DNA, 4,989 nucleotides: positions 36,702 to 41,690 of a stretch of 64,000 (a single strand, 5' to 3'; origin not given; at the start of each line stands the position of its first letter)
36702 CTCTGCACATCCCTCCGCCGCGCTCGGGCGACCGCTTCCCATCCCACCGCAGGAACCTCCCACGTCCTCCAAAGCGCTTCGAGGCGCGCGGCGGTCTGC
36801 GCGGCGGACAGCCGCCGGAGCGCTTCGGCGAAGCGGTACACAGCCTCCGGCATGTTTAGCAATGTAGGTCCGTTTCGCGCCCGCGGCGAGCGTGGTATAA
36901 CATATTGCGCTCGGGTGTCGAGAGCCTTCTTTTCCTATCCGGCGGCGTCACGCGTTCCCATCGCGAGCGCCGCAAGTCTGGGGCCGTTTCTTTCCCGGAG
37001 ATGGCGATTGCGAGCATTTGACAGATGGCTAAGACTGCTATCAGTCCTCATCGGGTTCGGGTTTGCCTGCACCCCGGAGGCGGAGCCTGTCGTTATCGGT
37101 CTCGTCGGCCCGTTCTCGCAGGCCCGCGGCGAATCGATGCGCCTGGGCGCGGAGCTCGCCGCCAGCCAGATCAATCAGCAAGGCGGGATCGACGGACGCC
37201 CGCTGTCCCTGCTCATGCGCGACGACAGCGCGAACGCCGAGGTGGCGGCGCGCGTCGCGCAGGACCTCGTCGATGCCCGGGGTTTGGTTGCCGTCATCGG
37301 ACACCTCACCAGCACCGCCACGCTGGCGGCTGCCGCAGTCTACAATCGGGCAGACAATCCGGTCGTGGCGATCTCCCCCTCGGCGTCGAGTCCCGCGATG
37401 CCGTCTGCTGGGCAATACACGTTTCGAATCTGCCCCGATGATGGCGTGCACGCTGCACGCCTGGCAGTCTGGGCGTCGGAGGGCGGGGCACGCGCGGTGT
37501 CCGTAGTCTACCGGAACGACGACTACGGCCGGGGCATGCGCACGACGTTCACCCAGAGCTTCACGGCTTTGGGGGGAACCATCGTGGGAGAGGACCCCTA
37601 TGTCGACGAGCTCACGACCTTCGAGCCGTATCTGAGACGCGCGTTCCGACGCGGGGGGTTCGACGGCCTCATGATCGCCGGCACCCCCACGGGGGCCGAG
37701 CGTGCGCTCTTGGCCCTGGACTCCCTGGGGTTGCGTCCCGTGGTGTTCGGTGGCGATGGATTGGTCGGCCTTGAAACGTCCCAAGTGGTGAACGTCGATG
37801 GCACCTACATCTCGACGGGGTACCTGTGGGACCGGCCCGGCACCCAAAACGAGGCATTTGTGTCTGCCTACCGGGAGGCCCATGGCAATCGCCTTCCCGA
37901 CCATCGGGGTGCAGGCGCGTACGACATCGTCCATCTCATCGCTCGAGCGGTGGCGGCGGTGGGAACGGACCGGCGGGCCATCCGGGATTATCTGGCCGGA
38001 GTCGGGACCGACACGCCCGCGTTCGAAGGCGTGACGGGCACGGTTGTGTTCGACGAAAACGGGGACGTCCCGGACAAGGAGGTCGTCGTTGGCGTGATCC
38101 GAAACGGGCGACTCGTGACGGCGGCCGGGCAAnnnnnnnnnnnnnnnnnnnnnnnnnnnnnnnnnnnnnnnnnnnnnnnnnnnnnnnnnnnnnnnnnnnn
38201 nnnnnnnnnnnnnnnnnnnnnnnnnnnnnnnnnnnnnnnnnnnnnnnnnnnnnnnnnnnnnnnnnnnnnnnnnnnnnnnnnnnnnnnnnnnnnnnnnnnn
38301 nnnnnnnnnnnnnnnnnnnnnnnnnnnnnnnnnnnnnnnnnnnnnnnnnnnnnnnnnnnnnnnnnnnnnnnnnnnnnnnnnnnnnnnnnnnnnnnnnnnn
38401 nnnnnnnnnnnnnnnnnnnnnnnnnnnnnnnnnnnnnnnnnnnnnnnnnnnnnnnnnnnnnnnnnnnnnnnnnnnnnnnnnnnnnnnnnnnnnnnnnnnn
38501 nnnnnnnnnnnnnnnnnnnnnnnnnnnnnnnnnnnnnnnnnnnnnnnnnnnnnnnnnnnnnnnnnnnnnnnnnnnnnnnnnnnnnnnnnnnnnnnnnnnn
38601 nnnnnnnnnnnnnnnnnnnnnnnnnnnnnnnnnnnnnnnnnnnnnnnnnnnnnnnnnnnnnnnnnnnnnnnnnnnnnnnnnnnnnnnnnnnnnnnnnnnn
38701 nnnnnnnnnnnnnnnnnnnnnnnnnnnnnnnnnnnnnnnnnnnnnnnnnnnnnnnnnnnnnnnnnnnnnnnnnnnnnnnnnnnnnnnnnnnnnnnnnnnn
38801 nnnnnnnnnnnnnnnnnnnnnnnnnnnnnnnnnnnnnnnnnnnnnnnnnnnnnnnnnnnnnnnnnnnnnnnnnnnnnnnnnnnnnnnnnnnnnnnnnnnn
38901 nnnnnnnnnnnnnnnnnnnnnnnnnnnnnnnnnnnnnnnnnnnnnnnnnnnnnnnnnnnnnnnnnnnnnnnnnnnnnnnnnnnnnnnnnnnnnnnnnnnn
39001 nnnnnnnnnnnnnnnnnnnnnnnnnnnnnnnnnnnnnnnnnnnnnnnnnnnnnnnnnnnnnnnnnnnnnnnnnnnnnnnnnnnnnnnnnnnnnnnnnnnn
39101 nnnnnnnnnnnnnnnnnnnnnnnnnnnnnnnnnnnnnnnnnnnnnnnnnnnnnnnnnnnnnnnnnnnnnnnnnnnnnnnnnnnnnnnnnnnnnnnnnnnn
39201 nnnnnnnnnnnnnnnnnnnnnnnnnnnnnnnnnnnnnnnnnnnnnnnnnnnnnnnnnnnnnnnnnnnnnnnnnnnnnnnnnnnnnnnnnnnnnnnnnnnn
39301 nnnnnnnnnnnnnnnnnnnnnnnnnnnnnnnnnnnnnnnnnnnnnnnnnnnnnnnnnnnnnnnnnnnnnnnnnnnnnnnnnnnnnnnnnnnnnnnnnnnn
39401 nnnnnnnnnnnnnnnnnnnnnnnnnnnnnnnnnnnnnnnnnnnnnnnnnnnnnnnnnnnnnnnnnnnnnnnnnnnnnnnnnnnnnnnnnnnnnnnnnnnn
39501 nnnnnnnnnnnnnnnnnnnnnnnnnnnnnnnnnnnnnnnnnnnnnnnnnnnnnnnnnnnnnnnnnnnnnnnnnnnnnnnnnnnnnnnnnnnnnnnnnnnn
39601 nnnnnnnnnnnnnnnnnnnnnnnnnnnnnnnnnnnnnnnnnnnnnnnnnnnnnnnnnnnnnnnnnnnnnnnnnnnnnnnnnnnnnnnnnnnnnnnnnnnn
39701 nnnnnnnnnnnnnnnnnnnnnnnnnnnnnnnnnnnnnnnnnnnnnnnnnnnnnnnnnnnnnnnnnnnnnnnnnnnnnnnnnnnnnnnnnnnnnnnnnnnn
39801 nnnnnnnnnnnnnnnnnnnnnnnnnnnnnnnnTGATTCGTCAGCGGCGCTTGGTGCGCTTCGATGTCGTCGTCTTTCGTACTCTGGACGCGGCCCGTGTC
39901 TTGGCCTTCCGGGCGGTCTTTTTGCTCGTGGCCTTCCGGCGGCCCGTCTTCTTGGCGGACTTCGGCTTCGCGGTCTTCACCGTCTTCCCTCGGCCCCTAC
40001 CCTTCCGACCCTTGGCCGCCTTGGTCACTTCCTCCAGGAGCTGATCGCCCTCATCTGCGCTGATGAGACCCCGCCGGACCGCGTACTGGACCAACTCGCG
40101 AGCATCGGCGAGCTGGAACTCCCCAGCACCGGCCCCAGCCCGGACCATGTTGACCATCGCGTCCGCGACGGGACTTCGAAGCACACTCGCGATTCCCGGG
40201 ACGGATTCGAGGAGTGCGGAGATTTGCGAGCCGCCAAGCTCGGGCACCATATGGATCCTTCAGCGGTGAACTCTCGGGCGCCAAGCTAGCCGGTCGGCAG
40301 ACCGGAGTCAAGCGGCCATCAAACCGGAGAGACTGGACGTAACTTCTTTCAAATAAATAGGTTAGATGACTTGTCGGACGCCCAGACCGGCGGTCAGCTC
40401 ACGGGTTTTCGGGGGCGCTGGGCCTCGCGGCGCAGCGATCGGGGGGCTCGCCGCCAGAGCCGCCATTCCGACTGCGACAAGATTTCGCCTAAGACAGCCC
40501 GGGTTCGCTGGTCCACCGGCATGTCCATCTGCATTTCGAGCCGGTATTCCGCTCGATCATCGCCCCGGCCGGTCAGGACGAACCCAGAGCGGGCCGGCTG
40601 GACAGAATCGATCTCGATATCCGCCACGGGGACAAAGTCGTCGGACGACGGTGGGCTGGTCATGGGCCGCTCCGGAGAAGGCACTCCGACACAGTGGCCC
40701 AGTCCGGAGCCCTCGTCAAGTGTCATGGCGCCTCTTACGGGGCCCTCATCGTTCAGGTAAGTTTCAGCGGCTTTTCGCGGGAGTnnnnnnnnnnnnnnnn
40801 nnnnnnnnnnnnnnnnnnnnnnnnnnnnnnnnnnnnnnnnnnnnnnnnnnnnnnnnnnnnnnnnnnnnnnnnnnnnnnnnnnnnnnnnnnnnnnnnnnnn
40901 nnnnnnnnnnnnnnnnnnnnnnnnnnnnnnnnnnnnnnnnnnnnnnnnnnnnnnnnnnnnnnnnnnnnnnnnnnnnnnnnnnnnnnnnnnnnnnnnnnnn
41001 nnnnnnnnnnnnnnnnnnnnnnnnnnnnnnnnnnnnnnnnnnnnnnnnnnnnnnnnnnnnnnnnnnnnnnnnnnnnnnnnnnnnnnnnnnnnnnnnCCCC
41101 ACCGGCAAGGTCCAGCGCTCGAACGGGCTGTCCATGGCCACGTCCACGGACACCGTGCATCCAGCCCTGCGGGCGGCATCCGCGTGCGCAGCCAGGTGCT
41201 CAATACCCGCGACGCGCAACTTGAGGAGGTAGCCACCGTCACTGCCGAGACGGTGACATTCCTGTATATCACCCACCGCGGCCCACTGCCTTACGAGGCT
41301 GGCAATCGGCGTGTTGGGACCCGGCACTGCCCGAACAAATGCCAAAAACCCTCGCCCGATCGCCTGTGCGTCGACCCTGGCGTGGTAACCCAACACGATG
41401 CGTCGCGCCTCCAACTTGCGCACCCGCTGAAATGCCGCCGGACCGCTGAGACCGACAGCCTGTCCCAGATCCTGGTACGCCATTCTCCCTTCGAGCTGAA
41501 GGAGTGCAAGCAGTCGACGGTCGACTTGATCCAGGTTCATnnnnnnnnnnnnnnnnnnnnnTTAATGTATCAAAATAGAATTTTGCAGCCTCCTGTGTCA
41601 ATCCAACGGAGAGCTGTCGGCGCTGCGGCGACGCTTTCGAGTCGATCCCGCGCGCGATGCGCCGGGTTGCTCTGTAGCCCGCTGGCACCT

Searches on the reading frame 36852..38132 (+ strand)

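Call 17: search_protein_families(library=pfam, proteins=[window:36852-38132:+], max_evalue=0.001)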
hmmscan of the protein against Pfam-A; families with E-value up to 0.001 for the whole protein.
window:36852-38132:+ (427 aa): 3 families
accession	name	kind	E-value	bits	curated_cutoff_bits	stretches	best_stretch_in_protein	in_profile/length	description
PF13458.12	Peripla_BP_6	-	1.3e-52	180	31.7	1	81-415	7-337/343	Periplasmic binding protein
PF01094.35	ANF_receptor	-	3e-23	82.9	25.4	1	99-410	5-344/353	Receptor family ligand binding region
PF13433.12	Peripla_BP_5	-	4.2e-14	52.9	27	2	93-168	17-92/363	Periplasmic binding protein domain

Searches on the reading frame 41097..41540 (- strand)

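Call 16: search_protein_families(library=pfam, proteins=[window:41097-41540:-], max_evalue=0.001)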
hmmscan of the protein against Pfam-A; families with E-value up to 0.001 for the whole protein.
window:41097-41540:- (148 aa): 2 families
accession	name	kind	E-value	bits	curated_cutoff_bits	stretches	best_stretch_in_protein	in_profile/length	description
PF13404.12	HTH_AsnC-type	-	2.1e-13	50.3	27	1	3-44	1-42/42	AsnC-type helix-turn-helix domain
PF13412.12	HTH_24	-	1.1e-09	38.1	21.9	1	3-46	1-44/48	Winged helix-turn-helix DNA-binding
